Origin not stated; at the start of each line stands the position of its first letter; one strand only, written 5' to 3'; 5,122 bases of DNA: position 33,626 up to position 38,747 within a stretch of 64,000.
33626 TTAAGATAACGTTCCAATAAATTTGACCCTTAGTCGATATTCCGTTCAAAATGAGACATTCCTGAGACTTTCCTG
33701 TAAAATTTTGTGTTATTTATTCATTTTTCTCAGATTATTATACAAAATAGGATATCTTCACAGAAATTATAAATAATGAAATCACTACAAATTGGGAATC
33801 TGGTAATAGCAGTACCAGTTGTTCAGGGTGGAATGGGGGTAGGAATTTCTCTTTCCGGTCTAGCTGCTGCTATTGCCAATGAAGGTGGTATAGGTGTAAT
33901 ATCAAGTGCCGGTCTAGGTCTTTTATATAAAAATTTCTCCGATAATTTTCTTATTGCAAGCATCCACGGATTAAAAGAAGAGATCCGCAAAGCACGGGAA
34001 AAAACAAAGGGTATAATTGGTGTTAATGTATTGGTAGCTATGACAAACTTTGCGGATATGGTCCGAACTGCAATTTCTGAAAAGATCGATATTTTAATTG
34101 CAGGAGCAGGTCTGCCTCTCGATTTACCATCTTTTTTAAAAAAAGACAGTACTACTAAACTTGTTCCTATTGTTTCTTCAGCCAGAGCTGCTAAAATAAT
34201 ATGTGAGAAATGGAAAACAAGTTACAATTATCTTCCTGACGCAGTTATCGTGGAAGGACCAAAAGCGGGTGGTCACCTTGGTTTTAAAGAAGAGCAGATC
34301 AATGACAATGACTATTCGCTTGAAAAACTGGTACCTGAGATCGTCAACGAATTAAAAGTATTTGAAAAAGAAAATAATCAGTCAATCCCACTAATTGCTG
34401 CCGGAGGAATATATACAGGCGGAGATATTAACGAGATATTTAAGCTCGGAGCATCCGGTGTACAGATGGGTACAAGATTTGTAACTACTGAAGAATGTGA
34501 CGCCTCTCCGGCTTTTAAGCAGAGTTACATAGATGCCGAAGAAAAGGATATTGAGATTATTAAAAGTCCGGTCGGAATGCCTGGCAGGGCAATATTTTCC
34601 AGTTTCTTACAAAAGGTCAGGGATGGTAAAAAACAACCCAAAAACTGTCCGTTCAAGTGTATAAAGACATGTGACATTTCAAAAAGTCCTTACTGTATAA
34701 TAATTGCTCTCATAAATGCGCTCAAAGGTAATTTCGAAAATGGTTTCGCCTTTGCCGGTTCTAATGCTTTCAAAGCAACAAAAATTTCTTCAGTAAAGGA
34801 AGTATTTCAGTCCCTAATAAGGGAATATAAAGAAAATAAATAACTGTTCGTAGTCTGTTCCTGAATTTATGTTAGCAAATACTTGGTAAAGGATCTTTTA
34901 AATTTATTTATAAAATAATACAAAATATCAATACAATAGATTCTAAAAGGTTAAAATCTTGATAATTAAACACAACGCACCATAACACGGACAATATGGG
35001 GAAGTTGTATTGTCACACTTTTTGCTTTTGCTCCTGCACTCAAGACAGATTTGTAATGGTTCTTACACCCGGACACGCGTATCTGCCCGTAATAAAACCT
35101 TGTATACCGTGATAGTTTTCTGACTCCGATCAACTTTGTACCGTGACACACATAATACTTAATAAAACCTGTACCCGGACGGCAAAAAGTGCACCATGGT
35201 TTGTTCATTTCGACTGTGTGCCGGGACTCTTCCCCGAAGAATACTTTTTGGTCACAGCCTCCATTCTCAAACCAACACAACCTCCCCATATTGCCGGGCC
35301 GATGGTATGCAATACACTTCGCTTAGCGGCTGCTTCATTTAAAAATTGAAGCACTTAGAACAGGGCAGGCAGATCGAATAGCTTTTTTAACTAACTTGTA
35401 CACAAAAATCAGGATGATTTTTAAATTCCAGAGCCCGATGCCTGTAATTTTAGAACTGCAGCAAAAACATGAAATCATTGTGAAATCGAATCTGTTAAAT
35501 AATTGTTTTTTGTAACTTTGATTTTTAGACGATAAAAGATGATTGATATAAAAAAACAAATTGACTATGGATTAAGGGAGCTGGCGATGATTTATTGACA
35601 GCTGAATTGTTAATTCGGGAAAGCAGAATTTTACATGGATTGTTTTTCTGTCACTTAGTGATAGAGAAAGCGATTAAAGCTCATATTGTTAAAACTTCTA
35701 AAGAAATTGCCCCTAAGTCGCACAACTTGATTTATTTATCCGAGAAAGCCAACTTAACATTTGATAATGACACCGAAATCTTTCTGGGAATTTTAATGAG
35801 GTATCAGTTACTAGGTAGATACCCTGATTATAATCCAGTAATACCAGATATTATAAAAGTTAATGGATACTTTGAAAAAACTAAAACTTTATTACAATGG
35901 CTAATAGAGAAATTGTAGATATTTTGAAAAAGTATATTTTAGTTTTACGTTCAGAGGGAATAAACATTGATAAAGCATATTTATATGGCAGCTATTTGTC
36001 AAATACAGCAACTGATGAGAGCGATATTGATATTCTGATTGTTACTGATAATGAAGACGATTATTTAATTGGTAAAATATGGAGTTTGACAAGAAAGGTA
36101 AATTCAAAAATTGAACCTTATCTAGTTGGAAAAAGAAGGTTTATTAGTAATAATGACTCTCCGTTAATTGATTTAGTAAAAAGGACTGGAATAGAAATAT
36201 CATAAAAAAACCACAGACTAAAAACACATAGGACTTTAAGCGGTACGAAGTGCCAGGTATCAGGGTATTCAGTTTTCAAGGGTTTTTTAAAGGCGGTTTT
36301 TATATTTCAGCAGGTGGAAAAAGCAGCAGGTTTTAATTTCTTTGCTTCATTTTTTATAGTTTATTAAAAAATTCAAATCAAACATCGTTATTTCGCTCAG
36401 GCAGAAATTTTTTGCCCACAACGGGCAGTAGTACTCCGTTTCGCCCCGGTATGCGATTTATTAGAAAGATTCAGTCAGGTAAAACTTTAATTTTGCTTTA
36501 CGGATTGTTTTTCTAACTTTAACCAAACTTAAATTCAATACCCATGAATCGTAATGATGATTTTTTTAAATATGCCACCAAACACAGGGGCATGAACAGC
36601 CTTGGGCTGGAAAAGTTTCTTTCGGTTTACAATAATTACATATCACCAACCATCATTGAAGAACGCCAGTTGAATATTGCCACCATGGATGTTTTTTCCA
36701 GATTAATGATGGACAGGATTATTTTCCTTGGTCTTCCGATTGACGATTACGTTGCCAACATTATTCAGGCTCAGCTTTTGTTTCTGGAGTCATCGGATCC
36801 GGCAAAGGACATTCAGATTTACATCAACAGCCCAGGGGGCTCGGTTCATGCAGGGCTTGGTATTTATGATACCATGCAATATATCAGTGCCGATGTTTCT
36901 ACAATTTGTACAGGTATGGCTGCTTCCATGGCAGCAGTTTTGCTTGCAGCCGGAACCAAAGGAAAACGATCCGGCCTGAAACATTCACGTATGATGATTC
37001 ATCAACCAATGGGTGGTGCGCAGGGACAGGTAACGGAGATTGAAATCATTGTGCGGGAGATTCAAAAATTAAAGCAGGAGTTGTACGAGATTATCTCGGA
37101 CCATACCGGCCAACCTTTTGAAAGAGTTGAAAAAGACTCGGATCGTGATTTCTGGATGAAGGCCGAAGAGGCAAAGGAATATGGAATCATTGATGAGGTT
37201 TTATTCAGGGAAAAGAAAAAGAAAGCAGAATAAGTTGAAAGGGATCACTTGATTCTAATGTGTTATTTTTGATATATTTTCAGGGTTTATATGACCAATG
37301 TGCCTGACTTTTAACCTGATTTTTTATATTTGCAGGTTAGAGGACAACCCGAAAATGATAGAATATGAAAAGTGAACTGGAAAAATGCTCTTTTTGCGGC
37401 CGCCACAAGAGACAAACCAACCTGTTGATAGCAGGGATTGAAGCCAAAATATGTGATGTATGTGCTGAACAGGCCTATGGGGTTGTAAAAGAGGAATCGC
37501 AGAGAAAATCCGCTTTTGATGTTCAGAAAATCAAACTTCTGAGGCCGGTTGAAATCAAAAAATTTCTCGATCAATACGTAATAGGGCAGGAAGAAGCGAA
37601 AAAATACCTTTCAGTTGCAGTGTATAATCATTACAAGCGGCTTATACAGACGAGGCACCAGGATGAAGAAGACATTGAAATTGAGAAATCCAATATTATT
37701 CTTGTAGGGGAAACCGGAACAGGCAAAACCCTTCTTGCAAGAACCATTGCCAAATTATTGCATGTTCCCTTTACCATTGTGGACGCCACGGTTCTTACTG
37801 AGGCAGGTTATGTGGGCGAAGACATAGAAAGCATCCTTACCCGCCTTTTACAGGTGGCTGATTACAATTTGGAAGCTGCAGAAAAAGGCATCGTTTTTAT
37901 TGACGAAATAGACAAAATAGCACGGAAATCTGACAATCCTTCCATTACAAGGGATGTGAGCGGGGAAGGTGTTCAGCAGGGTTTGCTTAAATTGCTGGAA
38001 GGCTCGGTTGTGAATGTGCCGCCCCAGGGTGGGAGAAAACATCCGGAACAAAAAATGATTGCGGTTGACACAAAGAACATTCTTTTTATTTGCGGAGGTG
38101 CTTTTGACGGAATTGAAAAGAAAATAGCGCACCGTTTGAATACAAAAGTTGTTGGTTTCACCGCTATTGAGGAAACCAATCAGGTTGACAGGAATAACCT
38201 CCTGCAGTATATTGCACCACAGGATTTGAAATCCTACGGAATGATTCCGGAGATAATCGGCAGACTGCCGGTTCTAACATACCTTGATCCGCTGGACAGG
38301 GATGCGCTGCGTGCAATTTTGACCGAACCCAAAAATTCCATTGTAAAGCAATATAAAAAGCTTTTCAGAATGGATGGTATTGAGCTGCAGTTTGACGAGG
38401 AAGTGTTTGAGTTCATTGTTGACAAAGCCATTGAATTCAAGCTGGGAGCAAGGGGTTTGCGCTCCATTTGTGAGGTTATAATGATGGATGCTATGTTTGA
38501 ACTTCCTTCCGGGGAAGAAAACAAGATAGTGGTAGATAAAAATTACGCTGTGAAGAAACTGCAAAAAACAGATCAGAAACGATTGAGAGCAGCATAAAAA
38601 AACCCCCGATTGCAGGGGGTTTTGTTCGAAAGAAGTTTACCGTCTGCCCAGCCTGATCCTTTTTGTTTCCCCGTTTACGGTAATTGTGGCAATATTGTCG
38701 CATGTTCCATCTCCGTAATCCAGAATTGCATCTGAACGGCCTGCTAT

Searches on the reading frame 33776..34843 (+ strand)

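Call 80: search_protein_families(library=ncbifam, proteins=[window:33776-34843:+], max_evalue=1e-10)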
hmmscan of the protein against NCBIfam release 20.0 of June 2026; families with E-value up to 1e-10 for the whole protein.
window:33776-34843:+ (355 aa): 1 family
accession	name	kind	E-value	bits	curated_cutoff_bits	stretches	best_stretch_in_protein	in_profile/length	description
TIGR03151.1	enACPred_II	equivalog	2.6e-40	138.6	453.1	1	9-353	8-302/307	enoyl-[acyl-carrier-protein] reductase FabK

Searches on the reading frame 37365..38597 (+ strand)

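Call 80: search_protein_families(library=ncbifam, proteins=[window:37365-38597:+], max_evalue=1e-10)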
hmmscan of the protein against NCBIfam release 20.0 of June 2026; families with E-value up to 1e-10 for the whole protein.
window:37365-38597:+ (410 aa): 3 families
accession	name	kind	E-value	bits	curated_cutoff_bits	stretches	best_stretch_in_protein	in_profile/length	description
NF003745.1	PRK05342.1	equivalog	5e-181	602.1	359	1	3-399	3-403/418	ATP-dependent Clp protease ATP-binding subunit ClpX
TIGR00382.1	clpX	equivalog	1.3e-170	567.9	370.75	1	2-398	5-408/414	ATP-dependent protease ATP-binding subunit ClpX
TIGR00390.1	hslU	equivalog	1.1e-64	219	362.45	3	60-165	2-104/441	ATP-dependent protease ATPase subunit HslU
